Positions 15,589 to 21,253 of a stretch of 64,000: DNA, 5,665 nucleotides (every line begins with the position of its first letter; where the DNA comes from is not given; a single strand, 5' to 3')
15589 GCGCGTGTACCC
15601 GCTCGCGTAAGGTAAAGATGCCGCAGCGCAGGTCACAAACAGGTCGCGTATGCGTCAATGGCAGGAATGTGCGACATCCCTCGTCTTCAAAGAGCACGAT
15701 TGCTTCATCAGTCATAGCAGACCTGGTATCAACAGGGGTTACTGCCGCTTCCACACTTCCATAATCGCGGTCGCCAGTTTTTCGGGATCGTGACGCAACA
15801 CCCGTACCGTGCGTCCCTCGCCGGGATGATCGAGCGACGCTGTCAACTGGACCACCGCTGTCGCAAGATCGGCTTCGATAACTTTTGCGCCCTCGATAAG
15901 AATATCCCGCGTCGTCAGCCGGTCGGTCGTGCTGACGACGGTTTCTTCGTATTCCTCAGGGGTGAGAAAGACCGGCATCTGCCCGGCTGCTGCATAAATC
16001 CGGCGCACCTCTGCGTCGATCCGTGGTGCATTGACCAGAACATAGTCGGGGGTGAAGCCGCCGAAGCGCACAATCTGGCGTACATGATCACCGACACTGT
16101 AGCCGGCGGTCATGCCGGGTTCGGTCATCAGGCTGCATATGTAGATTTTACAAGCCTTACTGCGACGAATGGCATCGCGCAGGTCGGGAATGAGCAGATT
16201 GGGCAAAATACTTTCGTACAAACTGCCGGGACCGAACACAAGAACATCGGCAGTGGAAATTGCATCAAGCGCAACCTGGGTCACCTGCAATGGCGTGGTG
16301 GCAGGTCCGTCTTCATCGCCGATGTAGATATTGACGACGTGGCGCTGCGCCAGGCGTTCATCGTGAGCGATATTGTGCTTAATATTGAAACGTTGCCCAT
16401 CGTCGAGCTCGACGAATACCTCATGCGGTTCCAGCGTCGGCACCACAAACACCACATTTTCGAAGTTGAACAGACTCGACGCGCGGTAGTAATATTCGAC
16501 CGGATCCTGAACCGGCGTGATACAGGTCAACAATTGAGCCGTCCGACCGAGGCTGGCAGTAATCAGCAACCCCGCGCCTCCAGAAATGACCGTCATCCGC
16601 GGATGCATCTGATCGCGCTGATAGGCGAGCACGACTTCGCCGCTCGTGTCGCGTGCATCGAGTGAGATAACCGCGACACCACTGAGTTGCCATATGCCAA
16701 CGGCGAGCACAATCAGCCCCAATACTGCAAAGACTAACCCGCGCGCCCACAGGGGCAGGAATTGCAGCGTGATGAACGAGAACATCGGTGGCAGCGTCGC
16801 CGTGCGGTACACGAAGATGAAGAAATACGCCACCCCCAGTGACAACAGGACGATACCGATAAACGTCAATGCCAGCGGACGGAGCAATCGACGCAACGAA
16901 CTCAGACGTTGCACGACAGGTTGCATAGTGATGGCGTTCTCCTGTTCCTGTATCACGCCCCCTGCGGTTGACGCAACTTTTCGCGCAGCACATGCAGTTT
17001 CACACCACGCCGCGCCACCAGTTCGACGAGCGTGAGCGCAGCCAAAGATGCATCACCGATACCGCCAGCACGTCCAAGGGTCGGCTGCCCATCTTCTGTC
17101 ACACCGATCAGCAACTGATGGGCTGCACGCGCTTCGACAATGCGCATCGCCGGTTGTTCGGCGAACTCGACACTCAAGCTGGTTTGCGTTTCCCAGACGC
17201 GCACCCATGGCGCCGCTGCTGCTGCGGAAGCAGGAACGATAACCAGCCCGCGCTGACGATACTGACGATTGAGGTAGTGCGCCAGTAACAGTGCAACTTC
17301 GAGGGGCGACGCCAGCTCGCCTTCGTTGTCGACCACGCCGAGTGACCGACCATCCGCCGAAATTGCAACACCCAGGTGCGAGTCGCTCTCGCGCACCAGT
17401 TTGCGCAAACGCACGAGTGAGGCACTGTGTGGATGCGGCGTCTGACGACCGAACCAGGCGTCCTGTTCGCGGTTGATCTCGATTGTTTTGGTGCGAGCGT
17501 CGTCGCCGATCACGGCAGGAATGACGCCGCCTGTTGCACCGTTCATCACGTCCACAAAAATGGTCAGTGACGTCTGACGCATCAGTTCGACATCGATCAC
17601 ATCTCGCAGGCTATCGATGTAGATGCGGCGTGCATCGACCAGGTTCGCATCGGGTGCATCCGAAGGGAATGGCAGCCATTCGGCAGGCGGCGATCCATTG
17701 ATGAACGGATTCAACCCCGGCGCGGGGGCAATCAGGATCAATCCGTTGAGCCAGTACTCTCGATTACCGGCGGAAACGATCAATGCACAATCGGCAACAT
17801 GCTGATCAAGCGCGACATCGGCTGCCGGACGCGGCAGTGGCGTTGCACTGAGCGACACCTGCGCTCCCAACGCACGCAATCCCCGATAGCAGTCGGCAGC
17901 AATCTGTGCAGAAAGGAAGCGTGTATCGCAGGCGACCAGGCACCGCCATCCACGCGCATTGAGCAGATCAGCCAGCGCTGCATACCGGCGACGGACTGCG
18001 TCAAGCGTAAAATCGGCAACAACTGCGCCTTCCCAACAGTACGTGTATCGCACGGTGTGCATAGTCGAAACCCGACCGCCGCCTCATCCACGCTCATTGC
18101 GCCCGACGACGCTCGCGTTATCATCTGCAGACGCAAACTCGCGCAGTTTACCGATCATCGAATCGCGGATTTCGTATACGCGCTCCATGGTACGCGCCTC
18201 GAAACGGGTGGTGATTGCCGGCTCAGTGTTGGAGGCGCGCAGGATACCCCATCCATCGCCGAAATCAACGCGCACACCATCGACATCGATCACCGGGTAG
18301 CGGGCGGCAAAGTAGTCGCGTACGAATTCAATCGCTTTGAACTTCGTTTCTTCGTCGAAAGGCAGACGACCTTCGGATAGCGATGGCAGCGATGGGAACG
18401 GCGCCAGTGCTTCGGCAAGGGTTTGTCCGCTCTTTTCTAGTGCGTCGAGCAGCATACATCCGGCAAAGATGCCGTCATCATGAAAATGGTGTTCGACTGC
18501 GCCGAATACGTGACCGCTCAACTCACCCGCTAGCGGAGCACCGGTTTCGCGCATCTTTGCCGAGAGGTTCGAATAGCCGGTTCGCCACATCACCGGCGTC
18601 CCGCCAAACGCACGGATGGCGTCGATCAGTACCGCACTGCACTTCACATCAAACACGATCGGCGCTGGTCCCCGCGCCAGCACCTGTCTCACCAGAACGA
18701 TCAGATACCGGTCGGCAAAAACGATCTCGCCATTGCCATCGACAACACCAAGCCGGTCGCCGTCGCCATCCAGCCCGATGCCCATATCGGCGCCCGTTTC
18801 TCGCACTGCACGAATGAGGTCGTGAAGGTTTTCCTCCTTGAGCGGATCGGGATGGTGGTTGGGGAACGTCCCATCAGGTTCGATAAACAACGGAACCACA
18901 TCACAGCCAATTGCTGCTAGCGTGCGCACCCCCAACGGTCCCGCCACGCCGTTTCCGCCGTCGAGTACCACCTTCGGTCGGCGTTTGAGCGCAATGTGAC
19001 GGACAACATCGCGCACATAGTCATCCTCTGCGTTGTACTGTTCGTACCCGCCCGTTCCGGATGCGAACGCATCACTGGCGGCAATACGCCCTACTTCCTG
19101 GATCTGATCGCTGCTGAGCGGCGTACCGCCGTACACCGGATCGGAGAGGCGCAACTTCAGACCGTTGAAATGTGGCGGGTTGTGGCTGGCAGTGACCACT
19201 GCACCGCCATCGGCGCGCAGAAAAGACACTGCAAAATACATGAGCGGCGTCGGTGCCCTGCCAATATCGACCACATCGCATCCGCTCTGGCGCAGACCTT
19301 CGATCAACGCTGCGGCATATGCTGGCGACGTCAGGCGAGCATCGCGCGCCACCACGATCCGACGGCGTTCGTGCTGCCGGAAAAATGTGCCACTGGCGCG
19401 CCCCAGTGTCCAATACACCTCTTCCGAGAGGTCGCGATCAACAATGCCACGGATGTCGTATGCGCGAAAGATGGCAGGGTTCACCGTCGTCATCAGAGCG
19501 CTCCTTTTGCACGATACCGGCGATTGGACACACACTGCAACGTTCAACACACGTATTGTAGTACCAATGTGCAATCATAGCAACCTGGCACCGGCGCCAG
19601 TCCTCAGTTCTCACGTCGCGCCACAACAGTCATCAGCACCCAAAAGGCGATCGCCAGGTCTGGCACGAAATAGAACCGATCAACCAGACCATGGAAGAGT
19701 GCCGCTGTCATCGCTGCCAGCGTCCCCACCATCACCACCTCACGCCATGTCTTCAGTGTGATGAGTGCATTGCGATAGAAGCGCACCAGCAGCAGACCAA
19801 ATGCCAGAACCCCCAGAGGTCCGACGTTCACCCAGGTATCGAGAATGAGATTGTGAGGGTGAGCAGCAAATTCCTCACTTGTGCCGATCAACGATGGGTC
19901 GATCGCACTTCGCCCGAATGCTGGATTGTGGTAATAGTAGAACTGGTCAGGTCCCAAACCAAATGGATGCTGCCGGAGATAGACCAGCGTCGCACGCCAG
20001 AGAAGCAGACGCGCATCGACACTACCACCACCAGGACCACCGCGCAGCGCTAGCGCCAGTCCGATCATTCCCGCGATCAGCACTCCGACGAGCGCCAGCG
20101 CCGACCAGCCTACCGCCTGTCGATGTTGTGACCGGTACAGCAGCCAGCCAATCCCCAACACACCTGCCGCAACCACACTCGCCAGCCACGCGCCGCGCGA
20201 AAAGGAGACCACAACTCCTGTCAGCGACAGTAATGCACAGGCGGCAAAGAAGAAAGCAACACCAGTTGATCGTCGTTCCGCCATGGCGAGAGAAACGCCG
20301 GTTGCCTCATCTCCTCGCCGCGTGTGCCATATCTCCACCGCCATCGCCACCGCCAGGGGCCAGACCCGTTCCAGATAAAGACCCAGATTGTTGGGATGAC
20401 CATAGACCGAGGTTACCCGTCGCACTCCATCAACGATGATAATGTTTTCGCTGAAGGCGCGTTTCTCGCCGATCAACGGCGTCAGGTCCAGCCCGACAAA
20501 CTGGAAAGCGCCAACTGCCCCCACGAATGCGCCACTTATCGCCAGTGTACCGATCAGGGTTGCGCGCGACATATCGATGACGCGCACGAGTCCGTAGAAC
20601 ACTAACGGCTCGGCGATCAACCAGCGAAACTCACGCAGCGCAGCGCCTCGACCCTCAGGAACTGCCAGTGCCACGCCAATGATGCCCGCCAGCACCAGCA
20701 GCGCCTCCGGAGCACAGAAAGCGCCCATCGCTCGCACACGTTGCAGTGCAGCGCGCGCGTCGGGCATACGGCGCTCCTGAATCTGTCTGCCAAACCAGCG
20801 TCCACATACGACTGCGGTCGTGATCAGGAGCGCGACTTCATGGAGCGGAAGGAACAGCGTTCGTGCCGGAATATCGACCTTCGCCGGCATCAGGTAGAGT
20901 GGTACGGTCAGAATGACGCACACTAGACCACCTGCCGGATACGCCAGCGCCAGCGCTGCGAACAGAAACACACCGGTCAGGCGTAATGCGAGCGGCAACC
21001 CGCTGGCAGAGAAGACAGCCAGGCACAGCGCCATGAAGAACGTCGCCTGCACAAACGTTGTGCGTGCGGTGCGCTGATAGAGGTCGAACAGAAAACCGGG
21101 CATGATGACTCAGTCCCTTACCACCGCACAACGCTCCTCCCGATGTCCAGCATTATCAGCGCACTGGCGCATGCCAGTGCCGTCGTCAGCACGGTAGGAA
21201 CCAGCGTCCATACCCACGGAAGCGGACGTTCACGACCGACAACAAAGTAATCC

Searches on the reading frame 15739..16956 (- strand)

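Call 46: search_protein_families(library=pfam, proteins=[window:15739-16956:-], max_evalue=0.001)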
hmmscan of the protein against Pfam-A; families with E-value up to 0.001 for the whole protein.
window:15739-16956:- (405 aa): 1 family
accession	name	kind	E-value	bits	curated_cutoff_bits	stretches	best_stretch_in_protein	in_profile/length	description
PF01933.23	CofD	-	7.7e-35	120.9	30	1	158-341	106-282/290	2-phospho-L-lactate transferase CofD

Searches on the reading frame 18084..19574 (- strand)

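Call 46: search_protein_families(library=pfam, proteins=[window:18084-19574:-], max_evalue=0.001)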
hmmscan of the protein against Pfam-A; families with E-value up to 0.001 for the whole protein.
window:18084-19574:- (496 aa): 4 families
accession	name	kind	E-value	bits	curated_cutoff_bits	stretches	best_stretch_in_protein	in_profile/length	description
PF02878.22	PGM_PMM_I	-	2.5e-31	108.7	22.5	1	35-169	3-135/138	Phosphoglucomutase/phosphomannomutase, alpha/beta/alpha domain I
PF02879.22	PGM_PMM_II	-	1.1e-26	93.8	29.3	1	185-282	2-103/103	Phosphoglucomutase/phosphomannomutase, alpha/beta/alpha domain II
PF02880.22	PGM_PMM_III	-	6.3e-19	68.6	20.7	1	288-390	3-108/115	Phosphoglucomutase/phosphomannomutase, alpha/beta/alpha domain III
PF00408.26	PGM_PMM_IV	-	9.9e-11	42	23.1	1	415-474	12-66/68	Phosphoglucomutase/phosphomannomutase, C-terminal domain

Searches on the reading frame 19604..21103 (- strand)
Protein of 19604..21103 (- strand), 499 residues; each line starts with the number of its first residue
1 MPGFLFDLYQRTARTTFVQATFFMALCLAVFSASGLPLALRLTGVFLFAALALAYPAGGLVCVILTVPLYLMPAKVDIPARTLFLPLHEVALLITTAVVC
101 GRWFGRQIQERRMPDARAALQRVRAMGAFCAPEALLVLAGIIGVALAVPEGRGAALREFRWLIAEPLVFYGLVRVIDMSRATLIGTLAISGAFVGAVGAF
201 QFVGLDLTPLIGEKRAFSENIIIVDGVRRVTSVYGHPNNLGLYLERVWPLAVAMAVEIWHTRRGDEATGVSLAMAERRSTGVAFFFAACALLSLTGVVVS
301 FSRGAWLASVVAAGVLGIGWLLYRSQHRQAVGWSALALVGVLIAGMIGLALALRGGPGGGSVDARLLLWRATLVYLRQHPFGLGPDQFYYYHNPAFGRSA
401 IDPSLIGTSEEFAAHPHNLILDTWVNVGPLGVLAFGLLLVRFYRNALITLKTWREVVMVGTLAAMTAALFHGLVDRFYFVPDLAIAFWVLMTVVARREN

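Call 46: search_protein_families(library=pfam, proteins=[window:19604-21103:-], max_evalue=0.001)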
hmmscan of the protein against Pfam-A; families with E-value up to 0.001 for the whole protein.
window:19604-21103:- (499 aa): 1 family
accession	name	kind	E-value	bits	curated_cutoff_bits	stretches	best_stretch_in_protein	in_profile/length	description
PF04932.20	Wzy_C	-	3.5e-19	69.5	31.7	1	289-435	2-148/149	O-Antigen ligase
